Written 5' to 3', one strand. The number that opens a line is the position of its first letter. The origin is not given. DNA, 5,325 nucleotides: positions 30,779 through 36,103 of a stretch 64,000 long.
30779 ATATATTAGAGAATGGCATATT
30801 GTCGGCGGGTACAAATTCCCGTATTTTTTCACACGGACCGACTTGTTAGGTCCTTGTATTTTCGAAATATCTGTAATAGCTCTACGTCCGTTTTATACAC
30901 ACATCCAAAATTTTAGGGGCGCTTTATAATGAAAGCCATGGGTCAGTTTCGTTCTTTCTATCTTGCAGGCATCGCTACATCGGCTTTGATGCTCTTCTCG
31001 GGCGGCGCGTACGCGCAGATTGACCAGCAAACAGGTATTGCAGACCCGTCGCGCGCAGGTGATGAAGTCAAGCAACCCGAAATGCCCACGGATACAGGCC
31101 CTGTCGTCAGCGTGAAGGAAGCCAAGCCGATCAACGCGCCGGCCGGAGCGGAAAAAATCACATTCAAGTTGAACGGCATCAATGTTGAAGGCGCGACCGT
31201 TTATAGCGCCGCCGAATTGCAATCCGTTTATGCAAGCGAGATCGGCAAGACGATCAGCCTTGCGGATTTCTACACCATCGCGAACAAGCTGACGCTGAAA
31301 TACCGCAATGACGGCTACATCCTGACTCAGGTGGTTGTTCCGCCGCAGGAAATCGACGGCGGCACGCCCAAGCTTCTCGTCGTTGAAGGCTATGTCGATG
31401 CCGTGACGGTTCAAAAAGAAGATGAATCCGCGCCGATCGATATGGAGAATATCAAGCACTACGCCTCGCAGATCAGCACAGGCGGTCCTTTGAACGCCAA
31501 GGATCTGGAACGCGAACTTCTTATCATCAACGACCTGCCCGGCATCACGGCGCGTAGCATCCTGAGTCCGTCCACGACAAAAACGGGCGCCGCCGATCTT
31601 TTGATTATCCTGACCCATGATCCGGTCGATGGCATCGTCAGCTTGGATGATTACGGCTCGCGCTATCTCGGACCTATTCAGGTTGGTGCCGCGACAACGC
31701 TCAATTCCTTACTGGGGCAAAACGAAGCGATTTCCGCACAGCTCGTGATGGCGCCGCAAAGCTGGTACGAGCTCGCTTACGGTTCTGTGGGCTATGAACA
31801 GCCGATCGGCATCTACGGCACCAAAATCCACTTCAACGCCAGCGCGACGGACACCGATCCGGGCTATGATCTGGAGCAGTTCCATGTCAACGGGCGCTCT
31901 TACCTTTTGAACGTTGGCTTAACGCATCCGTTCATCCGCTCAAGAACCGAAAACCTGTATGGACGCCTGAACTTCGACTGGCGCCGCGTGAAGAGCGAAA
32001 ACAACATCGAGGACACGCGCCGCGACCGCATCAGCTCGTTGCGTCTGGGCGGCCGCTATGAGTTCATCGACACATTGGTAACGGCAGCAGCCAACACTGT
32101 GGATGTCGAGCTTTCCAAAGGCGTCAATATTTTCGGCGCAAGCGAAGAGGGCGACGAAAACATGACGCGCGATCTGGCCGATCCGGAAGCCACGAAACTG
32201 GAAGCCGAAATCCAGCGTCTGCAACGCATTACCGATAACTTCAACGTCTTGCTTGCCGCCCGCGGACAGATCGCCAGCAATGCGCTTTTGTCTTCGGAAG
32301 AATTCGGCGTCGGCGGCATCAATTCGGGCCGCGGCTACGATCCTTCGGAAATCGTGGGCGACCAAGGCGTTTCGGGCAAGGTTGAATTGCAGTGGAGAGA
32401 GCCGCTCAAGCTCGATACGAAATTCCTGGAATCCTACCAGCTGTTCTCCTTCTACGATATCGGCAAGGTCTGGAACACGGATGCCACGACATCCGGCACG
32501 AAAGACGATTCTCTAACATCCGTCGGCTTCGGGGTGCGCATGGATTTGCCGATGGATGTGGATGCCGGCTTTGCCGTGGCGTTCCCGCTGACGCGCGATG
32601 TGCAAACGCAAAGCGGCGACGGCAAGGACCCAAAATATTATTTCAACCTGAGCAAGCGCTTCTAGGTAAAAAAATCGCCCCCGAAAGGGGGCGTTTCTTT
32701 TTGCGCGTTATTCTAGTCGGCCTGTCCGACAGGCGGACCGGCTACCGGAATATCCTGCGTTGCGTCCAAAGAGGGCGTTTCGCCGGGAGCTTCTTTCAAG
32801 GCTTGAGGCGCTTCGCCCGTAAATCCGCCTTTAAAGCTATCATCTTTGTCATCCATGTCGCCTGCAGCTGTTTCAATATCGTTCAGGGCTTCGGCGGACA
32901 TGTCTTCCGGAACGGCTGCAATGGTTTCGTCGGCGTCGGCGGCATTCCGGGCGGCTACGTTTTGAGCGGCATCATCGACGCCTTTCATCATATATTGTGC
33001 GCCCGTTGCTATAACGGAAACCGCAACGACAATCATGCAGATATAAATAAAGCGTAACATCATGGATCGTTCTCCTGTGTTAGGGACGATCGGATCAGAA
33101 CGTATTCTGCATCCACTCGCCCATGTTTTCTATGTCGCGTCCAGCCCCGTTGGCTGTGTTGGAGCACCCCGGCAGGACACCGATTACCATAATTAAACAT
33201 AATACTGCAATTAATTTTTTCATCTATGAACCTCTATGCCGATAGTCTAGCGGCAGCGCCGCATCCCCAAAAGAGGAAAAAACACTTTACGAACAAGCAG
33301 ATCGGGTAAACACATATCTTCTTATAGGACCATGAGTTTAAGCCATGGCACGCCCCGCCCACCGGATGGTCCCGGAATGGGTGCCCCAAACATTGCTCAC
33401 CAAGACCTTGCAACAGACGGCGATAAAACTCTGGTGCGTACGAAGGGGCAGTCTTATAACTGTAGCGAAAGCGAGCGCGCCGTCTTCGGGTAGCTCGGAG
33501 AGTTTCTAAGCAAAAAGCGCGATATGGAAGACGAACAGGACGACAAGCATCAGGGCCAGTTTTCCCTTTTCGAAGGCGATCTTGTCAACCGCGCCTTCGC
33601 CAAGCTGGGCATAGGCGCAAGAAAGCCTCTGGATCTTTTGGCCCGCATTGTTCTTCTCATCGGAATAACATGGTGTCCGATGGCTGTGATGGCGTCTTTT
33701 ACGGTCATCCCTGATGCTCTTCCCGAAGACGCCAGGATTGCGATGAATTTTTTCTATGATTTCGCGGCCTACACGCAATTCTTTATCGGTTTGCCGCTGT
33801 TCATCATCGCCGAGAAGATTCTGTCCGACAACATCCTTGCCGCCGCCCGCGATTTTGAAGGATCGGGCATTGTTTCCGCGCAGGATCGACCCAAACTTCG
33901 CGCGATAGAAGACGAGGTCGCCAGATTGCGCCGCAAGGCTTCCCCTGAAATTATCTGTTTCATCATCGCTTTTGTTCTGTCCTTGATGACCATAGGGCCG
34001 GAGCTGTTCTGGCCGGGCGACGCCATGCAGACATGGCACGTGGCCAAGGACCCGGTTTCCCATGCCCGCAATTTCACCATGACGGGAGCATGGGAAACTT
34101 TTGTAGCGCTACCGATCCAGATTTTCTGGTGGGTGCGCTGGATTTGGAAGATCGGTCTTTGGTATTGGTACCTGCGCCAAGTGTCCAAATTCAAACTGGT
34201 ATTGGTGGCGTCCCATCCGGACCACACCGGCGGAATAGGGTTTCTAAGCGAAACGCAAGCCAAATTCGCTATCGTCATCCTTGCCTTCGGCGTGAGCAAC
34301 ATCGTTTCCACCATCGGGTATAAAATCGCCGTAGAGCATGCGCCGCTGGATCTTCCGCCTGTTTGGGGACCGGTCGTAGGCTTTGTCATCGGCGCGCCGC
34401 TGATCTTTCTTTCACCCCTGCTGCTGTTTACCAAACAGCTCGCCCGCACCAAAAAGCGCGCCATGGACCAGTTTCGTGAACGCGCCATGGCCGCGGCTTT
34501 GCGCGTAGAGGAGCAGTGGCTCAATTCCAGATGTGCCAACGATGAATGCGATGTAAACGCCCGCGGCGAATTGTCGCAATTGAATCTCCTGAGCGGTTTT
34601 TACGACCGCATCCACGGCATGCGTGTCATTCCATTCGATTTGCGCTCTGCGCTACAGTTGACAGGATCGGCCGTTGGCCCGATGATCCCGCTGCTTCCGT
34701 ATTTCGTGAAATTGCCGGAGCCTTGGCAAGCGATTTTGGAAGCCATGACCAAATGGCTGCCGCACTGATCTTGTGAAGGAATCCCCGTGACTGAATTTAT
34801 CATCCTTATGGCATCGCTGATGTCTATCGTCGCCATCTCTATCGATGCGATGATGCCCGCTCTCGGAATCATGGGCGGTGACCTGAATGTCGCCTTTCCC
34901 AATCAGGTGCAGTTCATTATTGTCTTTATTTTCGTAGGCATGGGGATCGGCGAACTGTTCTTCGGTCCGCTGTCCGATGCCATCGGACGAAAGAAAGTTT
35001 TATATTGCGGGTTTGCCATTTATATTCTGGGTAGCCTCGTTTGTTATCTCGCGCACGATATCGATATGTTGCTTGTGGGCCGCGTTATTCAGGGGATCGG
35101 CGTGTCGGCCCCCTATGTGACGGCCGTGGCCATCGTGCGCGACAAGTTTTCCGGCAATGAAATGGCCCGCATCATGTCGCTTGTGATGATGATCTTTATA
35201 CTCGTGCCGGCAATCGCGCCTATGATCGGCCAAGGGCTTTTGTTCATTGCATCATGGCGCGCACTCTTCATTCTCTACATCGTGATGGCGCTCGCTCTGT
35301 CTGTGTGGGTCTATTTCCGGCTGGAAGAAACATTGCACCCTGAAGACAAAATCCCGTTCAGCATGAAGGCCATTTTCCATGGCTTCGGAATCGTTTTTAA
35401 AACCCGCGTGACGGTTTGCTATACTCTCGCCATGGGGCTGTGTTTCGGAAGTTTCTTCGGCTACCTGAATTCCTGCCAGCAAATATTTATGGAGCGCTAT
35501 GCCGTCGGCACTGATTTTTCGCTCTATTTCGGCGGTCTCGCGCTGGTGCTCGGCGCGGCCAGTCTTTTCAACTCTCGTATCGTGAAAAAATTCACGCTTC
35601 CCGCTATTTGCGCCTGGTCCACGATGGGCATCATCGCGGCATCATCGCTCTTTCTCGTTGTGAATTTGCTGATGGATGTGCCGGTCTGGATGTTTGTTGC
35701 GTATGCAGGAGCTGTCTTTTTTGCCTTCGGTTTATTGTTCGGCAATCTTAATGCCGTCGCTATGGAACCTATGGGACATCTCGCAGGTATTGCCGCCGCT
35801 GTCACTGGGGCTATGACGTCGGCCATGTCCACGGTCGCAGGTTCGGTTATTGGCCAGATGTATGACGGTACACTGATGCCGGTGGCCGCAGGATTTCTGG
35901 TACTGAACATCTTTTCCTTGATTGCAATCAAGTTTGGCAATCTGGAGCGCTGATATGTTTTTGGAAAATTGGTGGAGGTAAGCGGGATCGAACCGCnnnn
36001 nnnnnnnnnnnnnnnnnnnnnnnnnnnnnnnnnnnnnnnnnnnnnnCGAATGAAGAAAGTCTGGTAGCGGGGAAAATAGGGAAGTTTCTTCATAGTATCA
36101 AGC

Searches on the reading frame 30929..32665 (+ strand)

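Call 13: search_protein_families(library=pfam, proteins=[window:30929-32665:+], max_evalue=0.001)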
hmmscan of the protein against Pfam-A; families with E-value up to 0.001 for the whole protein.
window:30929-32665:+ (578 aa): 4 families
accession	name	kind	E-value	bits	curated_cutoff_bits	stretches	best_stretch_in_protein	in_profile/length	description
PF03865.19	ShlB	-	2.8e-32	112.9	22.7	1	230-538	12-311/311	Haemolysin secretion/activation protein ShlB/FhaC/HecB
PF08479.16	POTRA_2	-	3.8e-18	65.5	24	1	79-154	1-76/76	POTRA domain, ShlB-type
PF01103.29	Omp85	-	9.1e-14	52.1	24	1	261-578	2-325/325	Omp85 superfamily domain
PF07244.20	POTRA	-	0.00035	21.7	21.3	0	80-139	2-63/79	Surface antigen variable number repeat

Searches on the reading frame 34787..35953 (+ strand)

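Call 13: search_protein_families(library=pfam, proteins=[window:34787-35953:+], max_evalue=0.001)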
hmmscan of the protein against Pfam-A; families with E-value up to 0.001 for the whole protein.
window:34787-35953:+ (388 aa): 3 families
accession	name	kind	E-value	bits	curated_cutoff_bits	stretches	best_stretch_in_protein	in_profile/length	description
PF07690.21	MFS_1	-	6.5e-36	124.4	33.4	1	11-350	4-345/347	Major Facilitator Superfamily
PF00083.30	Sugar_tr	-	3.5e-12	46.4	22.3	1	43-177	50-190/452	Sugar (and other) transporter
PF13347.12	MFS_2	-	0.00016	20.8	27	1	38-149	258-378/427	MFS/sugar transport protein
